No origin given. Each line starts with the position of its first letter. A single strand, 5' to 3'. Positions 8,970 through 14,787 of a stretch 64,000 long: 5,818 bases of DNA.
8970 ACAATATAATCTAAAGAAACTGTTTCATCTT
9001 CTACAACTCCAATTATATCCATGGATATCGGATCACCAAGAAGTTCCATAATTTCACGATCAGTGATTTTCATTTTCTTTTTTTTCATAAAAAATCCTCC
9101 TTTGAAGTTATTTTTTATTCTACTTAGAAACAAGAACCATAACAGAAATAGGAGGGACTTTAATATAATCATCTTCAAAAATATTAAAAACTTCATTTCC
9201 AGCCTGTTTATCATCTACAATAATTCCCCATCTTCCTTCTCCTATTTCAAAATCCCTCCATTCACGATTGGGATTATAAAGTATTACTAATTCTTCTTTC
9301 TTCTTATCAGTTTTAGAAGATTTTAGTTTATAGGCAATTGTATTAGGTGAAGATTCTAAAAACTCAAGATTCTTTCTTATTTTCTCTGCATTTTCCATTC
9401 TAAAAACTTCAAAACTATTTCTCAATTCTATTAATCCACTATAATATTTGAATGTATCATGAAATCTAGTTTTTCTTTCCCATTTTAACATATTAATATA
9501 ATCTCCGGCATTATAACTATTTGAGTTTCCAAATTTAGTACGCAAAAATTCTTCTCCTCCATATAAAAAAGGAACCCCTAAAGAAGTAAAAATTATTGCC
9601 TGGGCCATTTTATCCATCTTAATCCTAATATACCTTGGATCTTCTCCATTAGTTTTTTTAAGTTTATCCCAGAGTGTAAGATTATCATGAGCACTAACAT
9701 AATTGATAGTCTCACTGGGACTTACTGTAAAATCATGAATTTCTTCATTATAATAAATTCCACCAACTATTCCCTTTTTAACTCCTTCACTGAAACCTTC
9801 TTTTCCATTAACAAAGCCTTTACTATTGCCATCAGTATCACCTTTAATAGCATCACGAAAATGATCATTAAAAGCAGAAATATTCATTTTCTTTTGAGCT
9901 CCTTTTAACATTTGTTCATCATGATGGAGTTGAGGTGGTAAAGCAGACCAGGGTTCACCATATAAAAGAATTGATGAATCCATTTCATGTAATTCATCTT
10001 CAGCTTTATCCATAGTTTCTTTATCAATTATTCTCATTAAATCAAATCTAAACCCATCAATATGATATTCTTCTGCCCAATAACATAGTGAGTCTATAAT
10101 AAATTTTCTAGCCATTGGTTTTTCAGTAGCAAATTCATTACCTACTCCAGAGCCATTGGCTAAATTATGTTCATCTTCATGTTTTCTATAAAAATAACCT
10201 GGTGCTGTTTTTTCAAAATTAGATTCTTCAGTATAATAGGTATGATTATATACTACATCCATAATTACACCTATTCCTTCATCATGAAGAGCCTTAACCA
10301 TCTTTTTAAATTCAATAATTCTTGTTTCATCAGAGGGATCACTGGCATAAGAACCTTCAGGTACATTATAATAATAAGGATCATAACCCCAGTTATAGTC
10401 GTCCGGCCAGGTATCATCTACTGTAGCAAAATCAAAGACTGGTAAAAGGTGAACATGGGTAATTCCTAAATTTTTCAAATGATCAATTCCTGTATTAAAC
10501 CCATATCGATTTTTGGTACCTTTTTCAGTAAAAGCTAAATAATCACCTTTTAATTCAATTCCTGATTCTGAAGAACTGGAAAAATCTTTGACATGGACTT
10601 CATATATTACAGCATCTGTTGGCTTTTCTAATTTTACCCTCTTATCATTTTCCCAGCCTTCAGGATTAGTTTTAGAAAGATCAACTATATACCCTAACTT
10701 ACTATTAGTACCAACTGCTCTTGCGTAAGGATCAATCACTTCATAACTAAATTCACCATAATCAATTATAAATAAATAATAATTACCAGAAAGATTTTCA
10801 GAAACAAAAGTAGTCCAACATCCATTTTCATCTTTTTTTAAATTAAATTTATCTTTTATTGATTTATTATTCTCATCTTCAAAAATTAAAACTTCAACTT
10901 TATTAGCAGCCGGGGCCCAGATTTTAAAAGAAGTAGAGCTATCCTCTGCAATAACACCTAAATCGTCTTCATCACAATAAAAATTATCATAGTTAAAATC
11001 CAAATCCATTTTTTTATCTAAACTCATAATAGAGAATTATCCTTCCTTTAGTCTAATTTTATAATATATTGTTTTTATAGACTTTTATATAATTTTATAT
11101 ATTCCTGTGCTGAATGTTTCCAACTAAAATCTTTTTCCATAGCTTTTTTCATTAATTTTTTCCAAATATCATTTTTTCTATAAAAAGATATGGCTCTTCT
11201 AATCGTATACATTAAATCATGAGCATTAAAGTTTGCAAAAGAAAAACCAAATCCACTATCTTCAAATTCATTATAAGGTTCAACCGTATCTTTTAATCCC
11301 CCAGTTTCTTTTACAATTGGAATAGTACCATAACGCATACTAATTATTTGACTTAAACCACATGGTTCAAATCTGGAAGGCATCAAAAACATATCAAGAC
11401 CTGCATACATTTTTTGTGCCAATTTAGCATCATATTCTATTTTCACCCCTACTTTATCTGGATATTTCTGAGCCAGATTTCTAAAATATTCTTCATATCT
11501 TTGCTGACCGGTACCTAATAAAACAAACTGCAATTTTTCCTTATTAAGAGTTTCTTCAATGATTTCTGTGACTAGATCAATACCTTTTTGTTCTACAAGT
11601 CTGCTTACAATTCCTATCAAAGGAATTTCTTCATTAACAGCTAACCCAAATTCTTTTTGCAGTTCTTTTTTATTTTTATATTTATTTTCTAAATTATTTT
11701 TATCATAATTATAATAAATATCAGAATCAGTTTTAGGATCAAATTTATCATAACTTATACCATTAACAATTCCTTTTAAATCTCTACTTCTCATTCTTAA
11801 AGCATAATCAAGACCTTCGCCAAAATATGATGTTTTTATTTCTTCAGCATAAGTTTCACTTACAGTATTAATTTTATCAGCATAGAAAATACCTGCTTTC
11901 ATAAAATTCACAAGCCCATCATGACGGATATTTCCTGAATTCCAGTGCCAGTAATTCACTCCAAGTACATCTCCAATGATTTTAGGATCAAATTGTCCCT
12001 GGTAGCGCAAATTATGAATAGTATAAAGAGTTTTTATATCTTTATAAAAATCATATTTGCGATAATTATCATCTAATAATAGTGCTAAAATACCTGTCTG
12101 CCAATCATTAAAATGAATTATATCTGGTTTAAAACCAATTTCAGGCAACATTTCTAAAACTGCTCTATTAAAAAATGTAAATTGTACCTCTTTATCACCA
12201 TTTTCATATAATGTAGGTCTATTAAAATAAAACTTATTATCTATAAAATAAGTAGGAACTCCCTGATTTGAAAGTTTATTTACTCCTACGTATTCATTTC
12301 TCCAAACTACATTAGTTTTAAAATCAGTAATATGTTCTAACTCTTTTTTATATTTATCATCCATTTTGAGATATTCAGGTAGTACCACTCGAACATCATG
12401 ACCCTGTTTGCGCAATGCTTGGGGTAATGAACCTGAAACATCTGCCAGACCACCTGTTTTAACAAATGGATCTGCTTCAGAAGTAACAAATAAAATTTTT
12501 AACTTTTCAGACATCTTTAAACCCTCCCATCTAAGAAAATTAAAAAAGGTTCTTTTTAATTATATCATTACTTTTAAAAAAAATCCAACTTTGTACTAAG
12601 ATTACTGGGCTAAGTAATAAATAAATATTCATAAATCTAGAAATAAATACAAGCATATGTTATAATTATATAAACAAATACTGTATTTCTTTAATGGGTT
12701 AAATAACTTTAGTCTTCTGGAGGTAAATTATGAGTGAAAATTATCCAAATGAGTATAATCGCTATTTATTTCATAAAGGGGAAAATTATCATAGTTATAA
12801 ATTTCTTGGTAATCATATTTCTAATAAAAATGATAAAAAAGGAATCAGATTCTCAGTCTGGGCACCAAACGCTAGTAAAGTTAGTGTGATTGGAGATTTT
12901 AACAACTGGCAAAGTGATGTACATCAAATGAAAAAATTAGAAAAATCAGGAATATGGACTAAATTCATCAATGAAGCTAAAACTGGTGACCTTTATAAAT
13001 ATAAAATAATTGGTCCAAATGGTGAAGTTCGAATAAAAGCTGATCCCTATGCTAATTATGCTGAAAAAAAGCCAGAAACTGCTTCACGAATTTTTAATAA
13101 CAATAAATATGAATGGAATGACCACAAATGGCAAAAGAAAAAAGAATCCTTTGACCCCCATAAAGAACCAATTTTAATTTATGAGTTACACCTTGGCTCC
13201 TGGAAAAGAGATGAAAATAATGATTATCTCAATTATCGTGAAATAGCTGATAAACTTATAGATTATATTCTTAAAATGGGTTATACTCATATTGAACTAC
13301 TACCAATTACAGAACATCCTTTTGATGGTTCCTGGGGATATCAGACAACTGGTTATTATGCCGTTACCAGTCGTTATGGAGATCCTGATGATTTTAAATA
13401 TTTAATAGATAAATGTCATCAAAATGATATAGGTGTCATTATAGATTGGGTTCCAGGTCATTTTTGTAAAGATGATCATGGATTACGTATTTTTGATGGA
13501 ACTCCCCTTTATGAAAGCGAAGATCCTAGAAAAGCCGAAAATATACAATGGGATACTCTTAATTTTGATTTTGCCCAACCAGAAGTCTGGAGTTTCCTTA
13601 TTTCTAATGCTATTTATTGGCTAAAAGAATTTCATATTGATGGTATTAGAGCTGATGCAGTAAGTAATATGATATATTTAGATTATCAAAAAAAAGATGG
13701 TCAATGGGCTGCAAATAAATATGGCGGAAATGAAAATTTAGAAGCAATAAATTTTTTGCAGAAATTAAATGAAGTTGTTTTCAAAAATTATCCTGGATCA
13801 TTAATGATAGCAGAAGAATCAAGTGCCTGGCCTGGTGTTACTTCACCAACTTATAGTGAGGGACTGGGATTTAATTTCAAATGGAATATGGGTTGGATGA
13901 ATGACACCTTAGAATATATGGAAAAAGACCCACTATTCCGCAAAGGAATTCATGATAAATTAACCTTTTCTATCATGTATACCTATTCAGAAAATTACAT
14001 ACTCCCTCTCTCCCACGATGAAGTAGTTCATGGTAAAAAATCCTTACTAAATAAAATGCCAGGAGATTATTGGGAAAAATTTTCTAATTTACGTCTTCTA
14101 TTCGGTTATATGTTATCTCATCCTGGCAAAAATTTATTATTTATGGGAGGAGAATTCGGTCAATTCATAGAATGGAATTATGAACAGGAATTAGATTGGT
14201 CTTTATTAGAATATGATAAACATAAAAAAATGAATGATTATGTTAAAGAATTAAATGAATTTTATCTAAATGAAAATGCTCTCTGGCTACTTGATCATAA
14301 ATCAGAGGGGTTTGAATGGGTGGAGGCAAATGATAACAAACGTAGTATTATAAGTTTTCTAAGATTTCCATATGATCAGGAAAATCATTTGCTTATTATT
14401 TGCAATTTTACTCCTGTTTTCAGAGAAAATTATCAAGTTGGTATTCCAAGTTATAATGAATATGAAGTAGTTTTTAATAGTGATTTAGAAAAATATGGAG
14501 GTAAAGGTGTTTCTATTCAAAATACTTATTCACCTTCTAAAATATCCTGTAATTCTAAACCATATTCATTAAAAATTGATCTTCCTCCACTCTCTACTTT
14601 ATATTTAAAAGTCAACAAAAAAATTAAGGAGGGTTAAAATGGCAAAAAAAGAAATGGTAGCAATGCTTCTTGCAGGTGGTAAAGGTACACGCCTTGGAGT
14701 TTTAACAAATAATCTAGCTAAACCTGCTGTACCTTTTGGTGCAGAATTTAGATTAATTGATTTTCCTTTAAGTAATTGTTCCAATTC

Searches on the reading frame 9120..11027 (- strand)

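Call 6: search_protein_families(library=pfam, proteins=[window:9120-11027:-])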
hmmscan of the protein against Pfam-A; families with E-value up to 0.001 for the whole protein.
window:9120-11027:- (635 aa): 4 families
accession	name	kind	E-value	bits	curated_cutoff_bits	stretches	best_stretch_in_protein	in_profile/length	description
PF00128.31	Alpha-amylase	-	1.3e-15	58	22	2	176-268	20-97/446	Alpha amylase, catalytic domain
PF21653.3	pulA_all-beta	-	1.7e-13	50.4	26.7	1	550-608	1-60/60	Pullulanase, all-beta domain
PF02922.24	CBM_48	-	1.5e-10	41.7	22.4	1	23-102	2-83/83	Carbohydrate-binding module 48 (Isoamylase N-terminal domain)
PF11852.14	Pullul_strch_C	-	1.3e-06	28.5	29.7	1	521-634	38-164/165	Alpha-1,6-glucosidases, pullulanase-type, C-terminal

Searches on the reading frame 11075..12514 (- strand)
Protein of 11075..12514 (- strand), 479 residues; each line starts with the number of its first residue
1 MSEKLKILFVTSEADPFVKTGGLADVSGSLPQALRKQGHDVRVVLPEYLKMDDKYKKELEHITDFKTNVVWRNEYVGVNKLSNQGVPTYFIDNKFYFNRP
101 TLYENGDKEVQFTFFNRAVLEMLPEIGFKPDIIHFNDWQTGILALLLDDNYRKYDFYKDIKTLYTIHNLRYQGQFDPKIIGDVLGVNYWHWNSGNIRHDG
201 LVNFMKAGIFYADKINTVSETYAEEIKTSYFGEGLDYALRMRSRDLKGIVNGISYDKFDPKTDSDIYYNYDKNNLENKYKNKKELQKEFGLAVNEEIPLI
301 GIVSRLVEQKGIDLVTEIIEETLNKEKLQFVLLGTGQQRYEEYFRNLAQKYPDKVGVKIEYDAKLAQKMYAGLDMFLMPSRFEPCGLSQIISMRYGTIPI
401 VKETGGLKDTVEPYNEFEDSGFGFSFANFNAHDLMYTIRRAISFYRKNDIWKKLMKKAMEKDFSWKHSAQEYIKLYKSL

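Call 30: search_protein_families(library=pfam, proteins=[window:11075-12514:-], max_evalue=0.00001)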
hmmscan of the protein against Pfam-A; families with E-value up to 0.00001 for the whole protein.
window:11075-12514:- (479 aa): 5 families
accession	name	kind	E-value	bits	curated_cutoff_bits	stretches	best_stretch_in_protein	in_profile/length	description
PF08323.17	Glyco_transf_5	-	6e-85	285.2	22.7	1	6-240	1-238/239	Starch synthase catalytic domain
PF00534.26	Glycos_transf_1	-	1.2e-15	57.9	26.4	1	289-452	7-166/172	Glycosyl transferases group 1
PF13692.12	Glyco_trans_1_4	-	3.9e-12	47.1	27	1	298-440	2-138/142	Glycosyl transferases group 1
PF13439.12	Glyco_transf_4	-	9.4e-08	32.7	28.5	1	21-229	2-151/170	Glycosyltransferase Family 4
PF13579.12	Glyco_trans_4_4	-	1.5e-06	29.1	29.7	1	21-174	1-109/158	Glycosyl transferase 4-like domain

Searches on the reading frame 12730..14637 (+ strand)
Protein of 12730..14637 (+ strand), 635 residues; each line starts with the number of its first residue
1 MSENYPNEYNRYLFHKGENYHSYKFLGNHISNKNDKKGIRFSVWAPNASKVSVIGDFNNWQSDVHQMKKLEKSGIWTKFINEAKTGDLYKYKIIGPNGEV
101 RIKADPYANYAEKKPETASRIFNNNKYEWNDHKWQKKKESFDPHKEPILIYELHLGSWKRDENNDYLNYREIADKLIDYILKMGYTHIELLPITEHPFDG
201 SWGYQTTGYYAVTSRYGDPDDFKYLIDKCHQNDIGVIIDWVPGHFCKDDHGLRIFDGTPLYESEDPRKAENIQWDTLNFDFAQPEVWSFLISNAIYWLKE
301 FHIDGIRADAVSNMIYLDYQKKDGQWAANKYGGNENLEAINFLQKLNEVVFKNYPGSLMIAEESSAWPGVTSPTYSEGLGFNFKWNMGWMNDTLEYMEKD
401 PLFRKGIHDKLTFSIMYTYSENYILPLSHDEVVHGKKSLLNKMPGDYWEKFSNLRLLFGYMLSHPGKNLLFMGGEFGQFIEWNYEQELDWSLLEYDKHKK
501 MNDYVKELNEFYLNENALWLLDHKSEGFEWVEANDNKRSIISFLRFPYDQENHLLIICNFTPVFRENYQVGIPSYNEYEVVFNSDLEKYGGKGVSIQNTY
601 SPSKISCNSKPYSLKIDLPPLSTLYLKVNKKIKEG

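Call 30: search_protein_families(library=pfam, proteins=[window:12730-14637:+], max_evalue=0.00001)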
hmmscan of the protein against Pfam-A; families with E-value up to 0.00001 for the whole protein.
window:12730-14637:+ (635 aa): 4 families
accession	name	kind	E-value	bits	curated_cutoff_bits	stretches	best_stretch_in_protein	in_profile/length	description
PF02922.24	CBM_48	-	1.5e-24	86.5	22.4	1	26-108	2-83/83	Carbohydrate-binding module 48 (Isoamylase N-terminal domain)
PF02806.24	Alpha-amylase_C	-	7e-21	74.8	21.2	1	530-628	1-94/95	Alpha amylase, C-terminal all-beta domain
PF00128.31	Alpha-amylase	-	3.7e-19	69.7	22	1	171-247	20-94/446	Alpha amylase, catalytic domain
PF22019.2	GlgB_N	-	1e-06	29.2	27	1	17-107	11-94/94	alpha-1,4-glucan branching enzyme GlgB, N-terminal domain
